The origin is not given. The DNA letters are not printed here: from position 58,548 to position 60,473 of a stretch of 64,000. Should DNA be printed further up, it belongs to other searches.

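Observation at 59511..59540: Catalytic subunit with Asp in place of the first active-site His: gNOR-like, functionally untested enzyme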

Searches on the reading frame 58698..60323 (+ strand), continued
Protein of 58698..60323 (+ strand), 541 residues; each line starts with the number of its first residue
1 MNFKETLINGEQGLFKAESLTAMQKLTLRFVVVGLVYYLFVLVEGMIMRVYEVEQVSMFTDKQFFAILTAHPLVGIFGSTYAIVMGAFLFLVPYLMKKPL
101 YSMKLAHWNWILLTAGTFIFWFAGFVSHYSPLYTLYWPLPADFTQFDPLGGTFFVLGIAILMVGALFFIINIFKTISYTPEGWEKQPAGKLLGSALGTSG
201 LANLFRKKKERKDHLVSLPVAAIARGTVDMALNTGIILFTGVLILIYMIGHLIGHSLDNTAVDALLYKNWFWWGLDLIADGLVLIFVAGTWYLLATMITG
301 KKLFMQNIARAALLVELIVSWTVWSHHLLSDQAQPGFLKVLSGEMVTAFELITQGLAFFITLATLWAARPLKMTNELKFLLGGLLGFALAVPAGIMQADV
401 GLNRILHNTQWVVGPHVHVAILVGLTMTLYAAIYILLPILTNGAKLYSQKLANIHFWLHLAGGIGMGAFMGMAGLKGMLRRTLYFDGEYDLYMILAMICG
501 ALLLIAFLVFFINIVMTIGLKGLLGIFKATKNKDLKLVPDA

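Call 37: predict_structure(alignment_id=A2)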
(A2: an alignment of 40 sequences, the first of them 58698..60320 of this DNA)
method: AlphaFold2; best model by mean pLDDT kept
length: 541 residues; sequences in the alignment: 40
mean_pLDDT: 83.0   pTM: 0.87
mean pLDDT of the five models: 83.0, 81.5, 81.3, 80.0, 78.4
residues with pLDDT >= 90: 200; 70-90: 258; 50-70: 65; < 50: 18
segments of 3 or more residues with pLDDT < 50: 134-138, 402-407, 482-484
pLDDT, mean of each block of 10 residues (from residue 1): 88 82 94 95 87 75 79 87 93 91 95 94 82 50 71 87 94 91 82 83 84 84 87 84 80 78 72 68 77 92 88 83 57 61 67 87 94 95 92 68 52 79 93 94 91 98 93 77 63 92 97 94 91 72 60
secondary structure, 60 per line:
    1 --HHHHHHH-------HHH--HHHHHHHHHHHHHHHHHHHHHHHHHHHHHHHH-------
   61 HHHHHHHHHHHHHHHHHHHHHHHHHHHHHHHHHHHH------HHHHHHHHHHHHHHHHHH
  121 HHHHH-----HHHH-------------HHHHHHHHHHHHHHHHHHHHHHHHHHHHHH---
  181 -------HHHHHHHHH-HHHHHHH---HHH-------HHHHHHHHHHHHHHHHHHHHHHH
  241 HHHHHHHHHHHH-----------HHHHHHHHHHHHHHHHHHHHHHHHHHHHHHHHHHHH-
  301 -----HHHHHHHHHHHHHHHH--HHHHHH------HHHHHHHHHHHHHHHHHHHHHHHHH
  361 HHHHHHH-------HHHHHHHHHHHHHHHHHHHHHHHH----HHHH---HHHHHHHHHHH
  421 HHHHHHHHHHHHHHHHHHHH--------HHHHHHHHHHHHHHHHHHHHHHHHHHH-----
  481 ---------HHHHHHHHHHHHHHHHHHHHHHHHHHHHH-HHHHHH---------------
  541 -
elements in order: H3-9 H22-53 H61-96 H103-125 H131-134 H148-177 H188-196 H198-204 H218-252 H264-299 H306-321 H324-329 H336-367 H375-398 H403-406 H410-440 H449-475 H490-518 H520-525

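Call 43: fold_search(model_id=the predicted structure, library=pdb)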
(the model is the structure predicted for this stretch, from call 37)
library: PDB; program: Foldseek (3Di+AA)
matches with E <= 10: 750; with E <= 0.001: 88
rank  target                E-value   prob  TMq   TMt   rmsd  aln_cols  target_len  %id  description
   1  7qhm_D                1.4e-13  1.00  0.76  0.71   3.3       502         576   19  Cytochrome bcc-aa3 supercomplex (respiratory supercomplex III2/IV2) from Corynebacterium glutamicum (stigmatellin and  (released 2022-05-18)
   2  8iuf_C1               4.8e-13  1.00  0.77  0.84   4.7       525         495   18  Cryo-EM structure of Euglena gracilis super-complex I+III2+IV, composite (released 2024-02-28)
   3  2y69_A                5.2e-13  1.00  0.76  0.80   4.1       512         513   18  Bovine heart cytochrome c oxidase re-refined with molecular oxygen (released 2011-02-23)
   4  7qho_D                6.4e-13  1.00  0.76  0.72   3.3       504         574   19  Cytochrome bcc-aa3 supercomplex (respiratory supercomplex III2/IV2) from Corynebacterium glutamicum (as isolated) (released 2022-05-18)
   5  8ugh_4A               6.6e-13  1.00  0.77  0.81   4.9       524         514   19  In-situ structure of typeA supercomplex with lipids in respiratory chain (composite) (released 2024-06-19)
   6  7n9z_F                7.2e-13  1.00  0.76  0.64   3.8       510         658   18  E. coli cytochrome bo3 in MSP nanodisc (released 2021-09-01)
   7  2gsm_C                9.6e-13  1.00  0.69  0.70   6.1       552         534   15  Catalytic Core (Subunits I and II) of Cytochrome c oxidase from Rhodobacter sphaeroides (released 2006-10-10)
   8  1ar1_A                1.0e-12  1.00  0.73  0.74   5.2       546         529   15  Structure at 2.7 Angstrom Resolution of the Paracoccus Denitrificans two-subunit Cytochrome C Oxidase Complexed with a (released 1998-02-11)
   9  8qqk_A                1.1e-12  1.00  0.76  0.63   5.0       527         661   17  Cryo-EM structure of E. coli cytochrome bo3 quinol oxidase assembled in peptidiscs (released 2024-04-24)
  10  8d4t_N                1.6e-12  1.00  0.75  0.79   4.8       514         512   19  Mammalian CIV with GDN bound (released 2022-07-06)
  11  3om3_C                1.7e-12  1.00  0.73  0.74   4.9       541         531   16  Catalytic core subunits (I and II) of cytochrome C oxidase from Rhodobacter sphaeroides with K362M mutation in the red (released 2011-02-02)
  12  3om3_A                1.7e-12  1.00  0.69  0.70   6.0       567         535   14  Catalytic core subunits (I and II) of cytochrome C oxidase from Rhodobacter sphaeroides with K362M mutation in the red (released 2011-02-02)
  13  1occ_A                1.8e-12  1.00  0.75  0.78   4.1       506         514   18  STRUCTURE OF BOVINE HEART CYTOCHROME C OXIDASE AT THE FULLY OXIDIZED STATE (released 1996-12-07)
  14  3dtu_A                2.0e-12  1.00  0.71  0.71   6.7       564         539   15  Catalytic core subunits (I and II) of cytochrome c oxidase from Rhodobacter sphaeroides complexed with deoxycholic aci (released 2008-09-16)
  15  3fye_C                3.0e-12  1.00  0.72  0.73   5.7       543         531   15  Catalytic core subunits (I and II) of cytochrome c oxidase from Rhodobacter sphaeroides in the reduced state (released 2009-06-16)
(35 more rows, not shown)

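Call 45: search_solved_structures(query=A2, max_evalue=1, show_alignments=1)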
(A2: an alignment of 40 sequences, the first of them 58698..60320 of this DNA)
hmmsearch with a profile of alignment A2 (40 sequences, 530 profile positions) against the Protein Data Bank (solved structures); distinct sequences matched with E-value up to 1: 46.
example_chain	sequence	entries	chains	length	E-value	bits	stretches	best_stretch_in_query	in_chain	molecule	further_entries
9ufb_A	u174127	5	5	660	7.5e-22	81.1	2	252-506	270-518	Cytochrome bo(3) ubiquinol oxidase subunit 1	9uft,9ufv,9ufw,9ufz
7jro_a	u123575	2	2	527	3.6e-21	78.8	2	216-507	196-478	COX1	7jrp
8ucj_a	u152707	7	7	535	5.3e-21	78.3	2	199-500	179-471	Cytochrome c oxidase subunit 1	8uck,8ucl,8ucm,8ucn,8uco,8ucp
8f68_A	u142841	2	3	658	1.9e-19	73.2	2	224-505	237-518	Cytochrome bo(3) ubiquinol oxidase subunit 1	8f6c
1fft_A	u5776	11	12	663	1.9e-19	73.1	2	224-505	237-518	UBIQUINOL OXIDASE | Cytochrome o ubiquinol oxidase, subunit I | Cytochrome bo(3) ubiquinol oxidase subunit 1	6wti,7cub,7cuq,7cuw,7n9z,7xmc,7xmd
6ymx_a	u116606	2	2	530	4.6e-19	71.9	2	195-501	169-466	Cytochrome c oxidase subunit 1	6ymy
6giq_a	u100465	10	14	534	4.9e-19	71.8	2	195-501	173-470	Cytochrome c oxidase subunit 1 | CYTOCHROME C OXIDASE SUBUNIT 1; SYNONYM: CYTOCHROME C OXIDASE POLYPEPTIDE I, COX1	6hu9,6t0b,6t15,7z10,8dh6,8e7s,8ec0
7deg_A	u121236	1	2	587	1e-18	70.7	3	367-506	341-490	Cytochrome c oxidase subunit I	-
8iuf_C1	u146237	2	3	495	2.4e-18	69.5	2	215-500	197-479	Cytochrome c oxidase subunit 1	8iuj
5z62_A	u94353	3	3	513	3.2e-18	69.1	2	219-510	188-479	Cytochrome c oxidase subunit 1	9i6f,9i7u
8c8q_A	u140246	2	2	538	4e-18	68.8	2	203-503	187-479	Cytochrome c oxidase subunit 1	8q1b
8ugh_4A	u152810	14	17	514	7.3e-18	67.9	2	219-504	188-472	Cytochrome c oxidase subunit 1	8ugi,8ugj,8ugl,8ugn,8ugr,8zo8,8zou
5j4z_BN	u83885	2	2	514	9e-18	67.6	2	219-504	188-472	Cytochrome c oxidase subunit 1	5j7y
8d4t_N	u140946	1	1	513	1.2e-17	67.2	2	204-504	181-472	Cytochrome c oxidase subunit 1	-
1occ_A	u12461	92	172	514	1.2e-17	67.2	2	204-504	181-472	CYTOCHROME C OXIDASE | Cytochrome c oxidase polypeptide I | Cytochrome c oxidase subunit 1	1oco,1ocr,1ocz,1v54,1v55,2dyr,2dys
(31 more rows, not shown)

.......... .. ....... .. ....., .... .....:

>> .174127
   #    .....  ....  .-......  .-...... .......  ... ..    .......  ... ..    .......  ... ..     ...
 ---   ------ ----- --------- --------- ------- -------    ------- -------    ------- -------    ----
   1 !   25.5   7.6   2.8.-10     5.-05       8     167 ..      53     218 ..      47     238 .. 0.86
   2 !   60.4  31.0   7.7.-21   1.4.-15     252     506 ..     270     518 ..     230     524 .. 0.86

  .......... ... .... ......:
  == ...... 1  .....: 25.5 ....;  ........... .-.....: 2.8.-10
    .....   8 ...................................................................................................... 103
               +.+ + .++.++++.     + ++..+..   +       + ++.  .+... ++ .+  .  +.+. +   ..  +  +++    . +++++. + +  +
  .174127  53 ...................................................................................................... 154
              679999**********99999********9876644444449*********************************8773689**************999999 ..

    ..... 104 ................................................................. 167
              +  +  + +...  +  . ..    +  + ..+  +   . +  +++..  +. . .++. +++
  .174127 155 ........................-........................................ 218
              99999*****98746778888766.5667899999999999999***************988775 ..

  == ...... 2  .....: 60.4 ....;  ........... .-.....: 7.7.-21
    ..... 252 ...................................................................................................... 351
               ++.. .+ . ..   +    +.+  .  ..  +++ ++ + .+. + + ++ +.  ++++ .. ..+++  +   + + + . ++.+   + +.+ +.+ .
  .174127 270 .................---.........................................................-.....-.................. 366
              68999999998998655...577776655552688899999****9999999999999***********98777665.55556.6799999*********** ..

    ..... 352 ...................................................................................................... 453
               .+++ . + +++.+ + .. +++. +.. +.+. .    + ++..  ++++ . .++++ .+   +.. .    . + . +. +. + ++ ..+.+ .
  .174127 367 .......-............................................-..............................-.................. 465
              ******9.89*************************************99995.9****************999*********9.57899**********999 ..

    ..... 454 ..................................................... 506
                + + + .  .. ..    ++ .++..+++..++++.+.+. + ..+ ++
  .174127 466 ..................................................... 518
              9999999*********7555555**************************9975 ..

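Call 58: find_encoding_contigs(protein=P0060, flank=8000, max_places=1)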
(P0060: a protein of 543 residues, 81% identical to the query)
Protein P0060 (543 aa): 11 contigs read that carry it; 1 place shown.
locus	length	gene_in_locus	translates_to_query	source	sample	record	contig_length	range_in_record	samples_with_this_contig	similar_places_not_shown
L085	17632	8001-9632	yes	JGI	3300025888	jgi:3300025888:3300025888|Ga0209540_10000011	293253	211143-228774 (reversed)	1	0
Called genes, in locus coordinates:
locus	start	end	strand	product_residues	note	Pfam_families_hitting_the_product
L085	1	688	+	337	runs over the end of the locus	PF18962:Por_Secre_tail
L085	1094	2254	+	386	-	-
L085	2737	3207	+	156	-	PF08281:Sigma70_r4_2 (weak)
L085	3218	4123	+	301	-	-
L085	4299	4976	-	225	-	-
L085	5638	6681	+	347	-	PF08240:ADH_N, PF00107:ADH_zinc_N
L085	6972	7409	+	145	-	PF02082:Rrf2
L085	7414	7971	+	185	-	-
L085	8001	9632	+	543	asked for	PF00115:COX1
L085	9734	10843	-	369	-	PF00112:Peptidase_C1 (faint), PF03051:Peptidase_C1_2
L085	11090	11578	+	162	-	PF00710:Asparaginase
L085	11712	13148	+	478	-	-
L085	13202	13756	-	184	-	PF13505:OMP_b-brl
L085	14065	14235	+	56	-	-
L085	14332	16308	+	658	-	PF07705:CARDB, PF18962:Por_Secre_tail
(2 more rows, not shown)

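Call 59: find_encoding_contigs(protein=P0349, flank=8000, max_places=1)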
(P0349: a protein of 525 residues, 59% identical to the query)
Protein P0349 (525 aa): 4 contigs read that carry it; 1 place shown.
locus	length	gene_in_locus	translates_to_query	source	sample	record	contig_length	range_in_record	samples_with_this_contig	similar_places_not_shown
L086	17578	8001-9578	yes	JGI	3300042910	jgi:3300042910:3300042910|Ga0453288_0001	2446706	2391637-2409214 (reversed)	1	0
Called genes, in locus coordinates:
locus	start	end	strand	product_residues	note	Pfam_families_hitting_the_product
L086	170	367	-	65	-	PF07992:Pyr_redox_2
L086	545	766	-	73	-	-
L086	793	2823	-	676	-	PF16177:ACAS_N, PF00501:AMP-binding, PF13193:AMP-binding_C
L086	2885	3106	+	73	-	PF12838:Fer4_7 (faint), PF12797:Fer4_2 (weak), PF12837:Fer4_6 (weak), PF13237:Fer4_10, PF00037:Fer4 (weak), PF14697:Fer4_21, PF13187:Fer4_9 (weak), PF00037:Fer4 (weak), +4 more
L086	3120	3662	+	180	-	PF01814:Hemerythrin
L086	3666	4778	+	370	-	PF01321:Creatinase_N, PF00557:Peptidase_M24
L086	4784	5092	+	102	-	PF01883:FeS_assembly_P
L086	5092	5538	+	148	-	PF06240:COXG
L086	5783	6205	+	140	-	-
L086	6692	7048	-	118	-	PF13412:HTH_24 (faint), PF04967:HTH_10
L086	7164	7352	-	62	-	-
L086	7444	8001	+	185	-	-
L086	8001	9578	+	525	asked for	PF00115:COX1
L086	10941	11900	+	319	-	PF02593:DUF166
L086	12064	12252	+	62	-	PF09959:DUF2193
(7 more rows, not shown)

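Call 60: find_encoding_contigs(protein=P0288, flank=8000, max_places=1)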
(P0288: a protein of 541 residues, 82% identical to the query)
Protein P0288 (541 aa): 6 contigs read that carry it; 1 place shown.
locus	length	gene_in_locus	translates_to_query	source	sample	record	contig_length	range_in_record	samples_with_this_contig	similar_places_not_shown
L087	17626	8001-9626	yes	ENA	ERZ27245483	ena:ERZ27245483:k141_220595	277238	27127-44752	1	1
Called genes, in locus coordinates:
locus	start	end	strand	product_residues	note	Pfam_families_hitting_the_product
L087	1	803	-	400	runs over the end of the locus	PF00266:Aminotran_5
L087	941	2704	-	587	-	PF01979:Amidohydro_1, PF07969:Amidohydro_3 (faint), PF13382:Adenine_deam_C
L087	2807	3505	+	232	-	PF01411:tRNA-synt_2c, PF07973:tRNA_SAD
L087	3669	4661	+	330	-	PF01208:URO-D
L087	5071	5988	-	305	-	-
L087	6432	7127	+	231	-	PF01177:Asp_Glu_race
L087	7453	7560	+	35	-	-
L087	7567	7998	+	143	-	-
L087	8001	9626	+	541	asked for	PF00115:COX1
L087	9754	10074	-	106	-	PF12840:HTH_20 (weak), PF01022:HTH_5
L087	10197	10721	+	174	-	PF01814:Hemerythrin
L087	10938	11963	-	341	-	PF00291:PALP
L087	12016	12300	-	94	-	PF01206:TusA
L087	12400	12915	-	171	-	-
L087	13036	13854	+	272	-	PF01978:TrmB, PF11495:TrmB_EBD_N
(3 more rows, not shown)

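Call 66: list_cluster_members(proteins=[P0343, P0344, P0353, P0322, P0328, P0333, P0340, P0362, P0390, P0289])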
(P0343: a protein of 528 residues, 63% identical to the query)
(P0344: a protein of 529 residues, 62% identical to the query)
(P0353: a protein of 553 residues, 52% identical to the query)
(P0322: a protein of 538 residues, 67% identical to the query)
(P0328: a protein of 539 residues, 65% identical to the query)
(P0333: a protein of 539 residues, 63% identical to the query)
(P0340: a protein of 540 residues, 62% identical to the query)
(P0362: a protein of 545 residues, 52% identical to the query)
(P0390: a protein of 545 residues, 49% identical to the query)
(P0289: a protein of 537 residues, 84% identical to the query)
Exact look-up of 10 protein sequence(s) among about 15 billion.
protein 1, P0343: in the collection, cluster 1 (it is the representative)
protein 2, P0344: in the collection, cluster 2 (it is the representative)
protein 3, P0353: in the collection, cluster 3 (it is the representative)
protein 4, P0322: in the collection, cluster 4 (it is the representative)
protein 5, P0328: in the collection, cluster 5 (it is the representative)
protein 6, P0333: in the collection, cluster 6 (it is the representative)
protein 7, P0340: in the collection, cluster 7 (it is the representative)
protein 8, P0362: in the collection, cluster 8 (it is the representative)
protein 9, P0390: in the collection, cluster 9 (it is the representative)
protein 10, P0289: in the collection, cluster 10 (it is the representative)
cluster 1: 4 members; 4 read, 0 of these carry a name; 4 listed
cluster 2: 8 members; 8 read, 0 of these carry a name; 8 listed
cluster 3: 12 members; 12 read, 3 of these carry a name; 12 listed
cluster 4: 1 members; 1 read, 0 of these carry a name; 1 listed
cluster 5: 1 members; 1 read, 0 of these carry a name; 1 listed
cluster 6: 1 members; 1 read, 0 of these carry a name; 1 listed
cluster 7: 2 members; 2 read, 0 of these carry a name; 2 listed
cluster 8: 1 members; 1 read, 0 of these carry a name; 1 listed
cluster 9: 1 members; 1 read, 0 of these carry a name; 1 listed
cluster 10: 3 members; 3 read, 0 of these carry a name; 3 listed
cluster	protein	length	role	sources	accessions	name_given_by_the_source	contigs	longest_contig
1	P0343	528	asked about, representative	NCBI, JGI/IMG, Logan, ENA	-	-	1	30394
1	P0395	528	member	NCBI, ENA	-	-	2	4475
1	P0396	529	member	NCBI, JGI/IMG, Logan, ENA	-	-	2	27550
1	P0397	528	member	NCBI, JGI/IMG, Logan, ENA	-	-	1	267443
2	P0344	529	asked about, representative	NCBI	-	-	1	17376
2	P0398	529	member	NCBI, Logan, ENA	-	-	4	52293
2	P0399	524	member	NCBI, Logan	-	-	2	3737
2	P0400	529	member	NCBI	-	-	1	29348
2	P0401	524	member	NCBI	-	-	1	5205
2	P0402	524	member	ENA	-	-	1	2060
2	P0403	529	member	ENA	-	-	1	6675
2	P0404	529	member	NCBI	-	-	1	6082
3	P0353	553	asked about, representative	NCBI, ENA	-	-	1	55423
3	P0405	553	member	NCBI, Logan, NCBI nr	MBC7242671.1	MAG: cbb3-type cytochrome c oxidase subunit I [Anaerolineae bacterium] | cbb3-type cytochrome c oxidase subunit I [Anaerolineae bacterium]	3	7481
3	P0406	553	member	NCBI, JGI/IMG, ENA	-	cytochrome c oxidase subunit 1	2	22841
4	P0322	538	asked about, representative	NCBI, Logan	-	-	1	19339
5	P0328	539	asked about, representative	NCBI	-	-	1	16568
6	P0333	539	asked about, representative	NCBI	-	-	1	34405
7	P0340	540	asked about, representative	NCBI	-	-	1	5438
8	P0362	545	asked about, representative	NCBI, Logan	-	-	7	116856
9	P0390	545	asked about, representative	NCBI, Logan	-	-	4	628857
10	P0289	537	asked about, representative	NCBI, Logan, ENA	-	-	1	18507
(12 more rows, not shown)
